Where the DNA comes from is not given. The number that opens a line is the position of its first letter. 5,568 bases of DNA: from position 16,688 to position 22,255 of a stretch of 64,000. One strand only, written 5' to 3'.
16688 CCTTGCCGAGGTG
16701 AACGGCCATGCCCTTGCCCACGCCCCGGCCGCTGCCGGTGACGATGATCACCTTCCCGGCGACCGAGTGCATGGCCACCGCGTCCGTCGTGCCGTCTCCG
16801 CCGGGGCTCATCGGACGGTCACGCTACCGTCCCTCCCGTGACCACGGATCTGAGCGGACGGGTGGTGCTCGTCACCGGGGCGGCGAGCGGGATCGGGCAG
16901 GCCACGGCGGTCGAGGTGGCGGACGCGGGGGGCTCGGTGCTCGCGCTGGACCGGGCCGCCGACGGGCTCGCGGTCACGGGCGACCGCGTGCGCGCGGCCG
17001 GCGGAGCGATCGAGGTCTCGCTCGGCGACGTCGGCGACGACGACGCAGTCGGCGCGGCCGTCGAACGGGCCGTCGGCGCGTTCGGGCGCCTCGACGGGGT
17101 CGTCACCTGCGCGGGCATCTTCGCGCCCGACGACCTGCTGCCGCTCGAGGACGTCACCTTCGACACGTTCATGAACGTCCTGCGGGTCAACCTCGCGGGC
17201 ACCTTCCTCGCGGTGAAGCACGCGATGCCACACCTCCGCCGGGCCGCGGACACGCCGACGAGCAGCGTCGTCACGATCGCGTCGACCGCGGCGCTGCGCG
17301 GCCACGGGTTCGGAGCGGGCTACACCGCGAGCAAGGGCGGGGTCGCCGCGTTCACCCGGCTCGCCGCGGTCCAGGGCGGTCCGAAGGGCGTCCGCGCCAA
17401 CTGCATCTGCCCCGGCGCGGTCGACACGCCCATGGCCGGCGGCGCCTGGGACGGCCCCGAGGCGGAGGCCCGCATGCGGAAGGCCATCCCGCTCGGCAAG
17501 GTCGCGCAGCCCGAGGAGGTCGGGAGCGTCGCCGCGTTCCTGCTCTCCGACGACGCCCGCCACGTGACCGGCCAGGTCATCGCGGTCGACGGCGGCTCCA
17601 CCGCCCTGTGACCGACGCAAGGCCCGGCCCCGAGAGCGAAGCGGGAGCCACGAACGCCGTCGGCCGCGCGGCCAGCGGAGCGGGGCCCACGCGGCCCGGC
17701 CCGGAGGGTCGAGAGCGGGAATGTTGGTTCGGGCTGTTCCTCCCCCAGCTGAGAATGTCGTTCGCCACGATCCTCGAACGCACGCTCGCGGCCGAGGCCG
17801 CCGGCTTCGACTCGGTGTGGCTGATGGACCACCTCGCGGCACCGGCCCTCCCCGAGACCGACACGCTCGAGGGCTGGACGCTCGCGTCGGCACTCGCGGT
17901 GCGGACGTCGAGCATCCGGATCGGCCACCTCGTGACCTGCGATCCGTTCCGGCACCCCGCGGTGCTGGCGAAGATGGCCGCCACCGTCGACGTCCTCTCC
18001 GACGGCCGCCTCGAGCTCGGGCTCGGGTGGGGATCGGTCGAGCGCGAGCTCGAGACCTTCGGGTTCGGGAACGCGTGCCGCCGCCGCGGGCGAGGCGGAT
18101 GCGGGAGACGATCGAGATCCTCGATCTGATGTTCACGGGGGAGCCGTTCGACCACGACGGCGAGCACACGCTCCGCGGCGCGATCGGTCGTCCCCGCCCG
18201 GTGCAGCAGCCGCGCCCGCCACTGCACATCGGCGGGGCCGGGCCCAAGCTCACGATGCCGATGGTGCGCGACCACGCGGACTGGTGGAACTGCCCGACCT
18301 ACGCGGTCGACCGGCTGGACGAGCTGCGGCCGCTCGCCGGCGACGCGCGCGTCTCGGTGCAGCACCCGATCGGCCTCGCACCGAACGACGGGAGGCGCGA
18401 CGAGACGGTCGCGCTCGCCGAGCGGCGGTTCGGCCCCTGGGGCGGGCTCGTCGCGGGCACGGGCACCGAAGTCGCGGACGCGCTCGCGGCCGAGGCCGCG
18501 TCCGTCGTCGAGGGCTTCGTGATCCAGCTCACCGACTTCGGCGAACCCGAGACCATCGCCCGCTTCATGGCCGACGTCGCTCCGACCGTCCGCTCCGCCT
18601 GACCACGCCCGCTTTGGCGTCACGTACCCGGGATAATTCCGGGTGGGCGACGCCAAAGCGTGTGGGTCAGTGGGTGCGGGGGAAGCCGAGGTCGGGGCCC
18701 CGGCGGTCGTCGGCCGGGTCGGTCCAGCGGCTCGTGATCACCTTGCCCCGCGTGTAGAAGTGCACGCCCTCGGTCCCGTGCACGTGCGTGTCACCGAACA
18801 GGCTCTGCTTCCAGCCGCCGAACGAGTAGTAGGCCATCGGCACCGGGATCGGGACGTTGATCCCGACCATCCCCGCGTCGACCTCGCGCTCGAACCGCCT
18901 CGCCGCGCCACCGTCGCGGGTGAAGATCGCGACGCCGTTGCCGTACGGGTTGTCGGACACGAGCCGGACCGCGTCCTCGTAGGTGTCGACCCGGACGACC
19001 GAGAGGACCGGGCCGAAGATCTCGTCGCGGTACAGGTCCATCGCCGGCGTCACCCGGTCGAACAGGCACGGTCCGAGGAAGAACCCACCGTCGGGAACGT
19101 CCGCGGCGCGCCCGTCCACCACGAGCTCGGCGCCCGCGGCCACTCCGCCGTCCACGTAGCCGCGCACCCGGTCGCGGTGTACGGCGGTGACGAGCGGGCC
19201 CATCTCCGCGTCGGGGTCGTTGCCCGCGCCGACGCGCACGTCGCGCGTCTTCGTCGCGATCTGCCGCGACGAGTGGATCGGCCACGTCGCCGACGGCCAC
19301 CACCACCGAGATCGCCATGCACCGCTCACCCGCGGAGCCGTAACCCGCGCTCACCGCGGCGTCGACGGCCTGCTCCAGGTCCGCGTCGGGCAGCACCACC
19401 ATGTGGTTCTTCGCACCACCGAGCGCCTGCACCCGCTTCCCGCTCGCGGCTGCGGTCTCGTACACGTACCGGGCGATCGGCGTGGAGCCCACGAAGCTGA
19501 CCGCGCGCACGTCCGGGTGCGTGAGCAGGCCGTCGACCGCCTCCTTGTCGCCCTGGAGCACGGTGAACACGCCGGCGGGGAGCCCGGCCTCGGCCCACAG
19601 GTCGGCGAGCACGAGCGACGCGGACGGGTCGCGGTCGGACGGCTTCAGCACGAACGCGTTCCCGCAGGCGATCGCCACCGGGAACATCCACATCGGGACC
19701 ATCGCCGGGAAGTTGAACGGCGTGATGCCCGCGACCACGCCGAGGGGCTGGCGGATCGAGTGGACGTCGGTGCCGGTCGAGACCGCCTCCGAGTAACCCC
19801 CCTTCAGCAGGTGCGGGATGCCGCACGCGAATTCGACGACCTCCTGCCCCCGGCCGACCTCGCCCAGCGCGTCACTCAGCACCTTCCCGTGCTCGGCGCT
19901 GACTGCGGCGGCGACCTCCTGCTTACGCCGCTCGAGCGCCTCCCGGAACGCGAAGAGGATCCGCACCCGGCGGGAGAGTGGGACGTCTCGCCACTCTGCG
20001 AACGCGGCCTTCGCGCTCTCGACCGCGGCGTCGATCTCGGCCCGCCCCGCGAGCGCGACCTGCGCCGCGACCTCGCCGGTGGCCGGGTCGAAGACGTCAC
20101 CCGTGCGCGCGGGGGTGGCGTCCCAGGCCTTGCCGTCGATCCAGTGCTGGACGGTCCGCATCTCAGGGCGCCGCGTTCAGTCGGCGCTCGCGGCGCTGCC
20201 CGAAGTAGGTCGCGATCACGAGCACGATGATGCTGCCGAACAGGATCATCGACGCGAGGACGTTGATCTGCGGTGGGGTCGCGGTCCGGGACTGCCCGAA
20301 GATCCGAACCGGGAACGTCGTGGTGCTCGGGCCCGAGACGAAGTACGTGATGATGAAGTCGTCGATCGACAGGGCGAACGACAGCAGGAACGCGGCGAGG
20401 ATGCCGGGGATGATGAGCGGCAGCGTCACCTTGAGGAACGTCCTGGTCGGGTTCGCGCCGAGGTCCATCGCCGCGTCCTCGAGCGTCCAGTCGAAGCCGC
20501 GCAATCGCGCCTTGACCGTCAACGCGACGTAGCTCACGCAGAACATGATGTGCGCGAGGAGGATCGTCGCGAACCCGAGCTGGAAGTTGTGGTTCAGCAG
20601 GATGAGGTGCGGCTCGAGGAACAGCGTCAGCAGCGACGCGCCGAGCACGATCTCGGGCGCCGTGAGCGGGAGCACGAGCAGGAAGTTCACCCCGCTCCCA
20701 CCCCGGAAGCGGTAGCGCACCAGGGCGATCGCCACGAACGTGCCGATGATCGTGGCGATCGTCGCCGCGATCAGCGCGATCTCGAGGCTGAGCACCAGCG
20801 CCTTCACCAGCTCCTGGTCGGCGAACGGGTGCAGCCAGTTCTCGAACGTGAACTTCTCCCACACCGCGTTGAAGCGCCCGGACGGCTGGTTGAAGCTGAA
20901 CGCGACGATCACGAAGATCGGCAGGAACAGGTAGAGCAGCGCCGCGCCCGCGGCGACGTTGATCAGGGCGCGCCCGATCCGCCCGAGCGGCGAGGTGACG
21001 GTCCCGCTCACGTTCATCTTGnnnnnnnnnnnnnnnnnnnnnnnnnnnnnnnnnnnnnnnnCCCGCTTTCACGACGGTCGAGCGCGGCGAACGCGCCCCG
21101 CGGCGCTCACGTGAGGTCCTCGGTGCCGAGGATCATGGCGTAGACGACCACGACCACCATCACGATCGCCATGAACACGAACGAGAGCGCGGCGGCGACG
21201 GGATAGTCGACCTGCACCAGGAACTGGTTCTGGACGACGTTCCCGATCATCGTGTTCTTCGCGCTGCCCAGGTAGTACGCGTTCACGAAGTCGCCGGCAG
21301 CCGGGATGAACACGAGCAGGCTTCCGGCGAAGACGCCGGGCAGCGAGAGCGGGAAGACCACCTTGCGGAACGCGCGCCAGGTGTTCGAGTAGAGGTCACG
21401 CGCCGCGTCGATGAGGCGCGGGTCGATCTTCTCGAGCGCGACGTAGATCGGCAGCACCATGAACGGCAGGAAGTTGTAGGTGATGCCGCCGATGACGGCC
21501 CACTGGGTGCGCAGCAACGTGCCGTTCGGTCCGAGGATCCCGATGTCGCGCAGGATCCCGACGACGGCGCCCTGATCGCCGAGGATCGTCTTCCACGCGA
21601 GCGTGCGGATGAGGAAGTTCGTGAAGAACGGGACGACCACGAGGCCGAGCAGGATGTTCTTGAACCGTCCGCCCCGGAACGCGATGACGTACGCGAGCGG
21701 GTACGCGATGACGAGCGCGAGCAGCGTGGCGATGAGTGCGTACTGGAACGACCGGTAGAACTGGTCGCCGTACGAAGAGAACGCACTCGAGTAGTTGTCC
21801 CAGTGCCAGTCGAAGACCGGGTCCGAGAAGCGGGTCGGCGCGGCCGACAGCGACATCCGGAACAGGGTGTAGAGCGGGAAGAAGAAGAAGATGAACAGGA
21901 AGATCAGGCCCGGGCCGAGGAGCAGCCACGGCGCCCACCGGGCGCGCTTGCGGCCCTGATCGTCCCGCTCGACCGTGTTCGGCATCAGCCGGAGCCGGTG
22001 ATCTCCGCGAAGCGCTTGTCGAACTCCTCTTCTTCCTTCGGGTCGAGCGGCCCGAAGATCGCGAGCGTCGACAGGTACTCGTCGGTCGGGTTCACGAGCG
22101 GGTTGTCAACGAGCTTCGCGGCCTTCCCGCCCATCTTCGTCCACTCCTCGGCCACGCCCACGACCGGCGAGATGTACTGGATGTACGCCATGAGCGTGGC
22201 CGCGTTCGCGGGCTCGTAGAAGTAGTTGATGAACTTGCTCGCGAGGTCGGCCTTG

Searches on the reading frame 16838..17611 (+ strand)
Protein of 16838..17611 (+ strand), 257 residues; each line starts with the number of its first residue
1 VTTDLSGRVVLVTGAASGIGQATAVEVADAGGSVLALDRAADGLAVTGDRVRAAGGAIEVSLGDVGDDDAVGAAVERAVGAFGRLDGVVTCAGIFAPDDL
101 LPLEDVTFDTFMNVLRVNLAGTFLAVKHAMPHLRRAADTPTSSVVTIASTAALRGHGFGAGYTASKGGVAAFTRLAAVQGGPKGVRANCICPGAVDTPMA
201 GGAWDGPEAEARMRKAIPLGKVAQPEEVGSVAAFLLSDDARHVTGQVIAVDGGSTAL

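Call 76: search_protein_families(library=pfam, proteins=[window:16838-17611:+], max_evalue=0.00001)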
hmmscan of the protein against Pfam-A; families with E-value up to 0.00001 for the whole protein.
window:16838-17611:+ (257 aa): 4 families
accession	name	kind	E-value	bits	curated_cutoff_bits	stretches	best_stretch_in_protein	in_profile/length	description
PF13561.12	adh_short_C2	-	1.7e-58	198.4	27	1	14-255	1-236/236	Enoyl-(Acyl carrier protein) reductase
PF00106.31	adh_short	-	1.2e-44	152.6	26.6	1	8-202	1-189/195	short chain dehydrogenase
PF08659.16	KR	-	3e-11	44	22.6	1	10-180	3-167/180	KR domain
PF23441.1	SDR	-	2.9e-08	33.9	27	1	62-254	67-255/258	SDR-like rossmann domain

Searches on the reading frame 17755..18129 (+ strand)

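Call 76: search_protein_families(library=pfam, proteins=[window:17755-18129:+], max_evalue=0.00001)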
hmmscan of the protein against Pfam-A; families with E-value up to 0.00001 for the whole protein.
window:17755-18129:+ (124 aa): 1 family
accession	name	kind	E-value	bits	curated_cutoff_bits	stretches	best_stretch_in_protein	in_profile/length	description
PF00296.26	Bac_luciferase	-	2.4e-26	93.3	27.9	1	2-104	21-118/314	Luciferase-like monooxygenase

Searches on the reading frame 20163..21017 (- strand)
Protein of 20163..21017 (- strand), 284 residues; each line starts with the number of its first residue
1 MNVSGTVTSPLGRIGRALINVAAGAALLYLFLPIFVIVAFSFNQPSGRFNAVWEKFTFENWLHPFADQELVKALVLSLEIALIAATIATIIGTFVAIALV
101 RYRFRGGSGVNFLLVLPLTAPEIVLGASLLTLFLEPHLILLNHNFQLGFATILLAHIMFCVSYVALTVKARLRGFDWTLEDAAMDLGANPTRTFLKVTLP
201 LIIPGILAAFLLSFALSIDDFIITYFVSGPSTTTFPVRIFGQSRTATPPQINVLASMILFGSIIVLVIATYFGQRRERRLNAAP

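Call 76: search_protein_families(library=pfam, proteins=[window:20163-21017:-], max_evalue=0.00001)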
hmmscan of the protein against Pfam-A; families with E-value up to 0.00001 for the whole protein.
window:20163-21017:- (284 aa): 1 family
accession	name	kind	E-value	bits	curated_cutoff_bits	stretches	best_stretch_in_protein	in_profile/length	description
PF00528.27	BPD_transp_1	-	4.8e-14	52.9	26.4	1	89-276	2-182/184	Binding-protein-dependent transport system inner membrane component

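Call 80: find_homologous_proteins(query=window:20166-21017:-, max_evalue=1e-80)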
Query seq(284 aa) (284 aa): 2792 proteins with E <= 1e-80 among 8000 candidates; the best 120 are listed.
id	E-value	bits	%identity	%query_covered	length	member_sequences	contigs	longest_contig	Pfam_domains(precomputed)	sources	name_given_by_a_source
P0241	3.4e-162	556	89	99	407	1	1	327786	PF00528.28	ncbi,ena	-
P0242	1.4e-161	554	92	99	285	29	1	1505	PF00528.28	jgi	-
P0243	9.2e-157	538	89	99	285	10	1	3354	PF00528.28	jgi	jgi:spermidine/putrescine transport system permease protein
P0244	9.7e-156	535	89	99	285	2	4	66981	PF00528.28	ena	-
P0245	1.4e-155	534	89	99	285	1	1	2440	PF00528.28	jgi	jgi:spermidine/putrescine transport system permease protein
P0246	1.3e-154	531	89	99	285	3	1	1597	PF00528.28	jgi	jgi:spermidine/putrescine transport system permease protein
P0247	2.0e-154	531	88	99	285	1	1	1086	PF00528.28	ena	-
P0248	3.1e-154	530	89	99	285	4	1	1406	PF00528.28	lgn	-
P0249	2.5e-153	527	87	99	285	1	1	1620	PF00528.28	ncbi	-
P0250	2.6e-153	527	89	95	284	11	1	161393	PF00528.28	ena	-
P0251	3.9e-153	526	88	97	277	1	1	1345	PF00528.28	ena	-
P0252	5.6e-153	526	90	95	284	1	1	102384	PF00528.28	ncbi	-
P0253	8.6e-153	525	88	100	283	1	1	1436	PF00528.28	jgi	jgi:spermidine/putrescine transport system permease protein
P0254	3.5e-152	523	88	99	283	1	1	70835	PF00528.28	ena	-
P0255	4.7e-152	523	89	98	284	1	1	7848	PF00528.28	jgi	jgi:spermidine/putrescine transport system permease protein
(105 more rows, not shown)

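Call 82: find_encoding_contigs(protein=P0244, flank=1200, max_places=4)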
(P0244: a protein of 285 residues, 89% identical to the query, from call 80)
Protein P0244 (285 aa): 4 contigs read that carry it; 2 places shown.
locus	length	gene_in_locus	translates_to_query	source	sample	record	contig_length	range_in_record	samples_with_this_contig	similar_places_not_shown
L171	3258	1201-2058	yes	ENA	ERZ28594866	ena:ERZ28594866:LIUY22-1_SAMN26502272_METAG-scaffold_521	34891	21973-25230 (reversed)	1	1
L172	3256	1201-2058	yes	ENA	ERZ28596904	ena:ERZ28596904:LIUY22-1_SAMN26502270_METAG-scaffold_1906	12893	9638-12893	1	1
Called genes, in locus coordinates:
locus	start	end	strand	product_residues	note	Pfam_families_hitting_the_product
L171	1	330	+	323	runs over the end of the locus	PF01547:SBP_bac_1, PF13416:SBP_bac_8, PF13343:SBP_bac_6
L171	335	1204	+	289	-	PF00528:BPD_transp_1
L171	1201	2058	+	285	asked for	PF00528:BPD_transp_1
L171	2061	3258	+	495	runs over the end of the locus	PF00171:Aldedh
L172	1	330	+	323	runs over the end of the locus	PF01547:SBP_bac_1, PF13416:SBP_bac_8, PF13343:SBP_bac_6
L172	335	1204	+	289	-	PF00528:BPD_transp_1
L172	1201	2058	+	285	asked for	PF00528:BPD_transp_1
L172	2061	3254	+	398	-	?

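Call 84: find_encoding_contigs(protein=P0242, flank=1000, max_places=3)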
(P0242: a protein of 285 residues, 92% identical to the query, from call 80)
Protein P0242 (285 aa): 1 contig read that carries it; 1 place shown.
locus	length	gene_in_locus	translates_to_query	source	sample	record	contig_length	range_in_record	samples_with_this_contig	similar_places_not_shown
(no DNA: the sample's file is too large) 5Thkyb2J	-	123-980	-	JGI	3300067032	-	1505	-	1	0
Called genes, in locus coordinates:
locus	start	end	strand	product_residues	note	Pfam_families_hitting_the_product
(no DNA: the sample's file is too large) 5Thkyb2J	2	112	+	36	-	?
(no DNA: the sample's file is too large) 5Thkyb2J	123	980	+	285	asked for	PF00528:BPD_transp_1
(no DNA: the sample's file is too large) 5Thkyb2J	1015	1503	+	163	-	?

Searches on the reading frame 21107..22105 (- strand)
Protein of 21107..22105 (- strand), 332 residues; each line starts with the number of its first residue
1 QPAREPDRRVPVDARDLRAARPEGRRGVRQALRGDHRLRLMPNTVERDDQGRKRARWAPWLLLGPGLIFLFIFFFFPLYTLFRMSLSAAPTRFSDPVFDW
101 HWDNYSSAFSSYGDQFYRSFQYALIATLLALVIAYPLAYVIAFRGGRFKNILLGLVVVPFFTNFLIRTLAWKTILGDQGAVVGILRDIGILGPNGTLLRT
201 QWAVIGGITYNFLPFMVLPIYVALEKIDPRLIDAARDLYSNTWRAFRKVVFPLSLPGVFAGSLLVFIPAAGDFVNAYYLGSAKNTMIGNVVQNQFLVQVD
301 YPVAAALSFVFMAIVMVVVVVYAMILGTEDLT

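Call 76: search_protein_families(library=pfam, proteins=[window:21107-22105:-], max_evalue=0.00001)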
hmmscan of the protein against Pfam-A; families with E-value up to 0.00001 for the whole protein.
window:21107-22105:- (332 aa): 1 family
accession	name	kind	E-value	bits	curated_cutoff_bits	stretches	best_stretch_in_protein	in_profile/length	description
PF00528.27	BPD_transp_1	-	2.1e-12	47.6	26.4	1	135-323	2-176/184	Binding-protein-dependent transport system inner membrane component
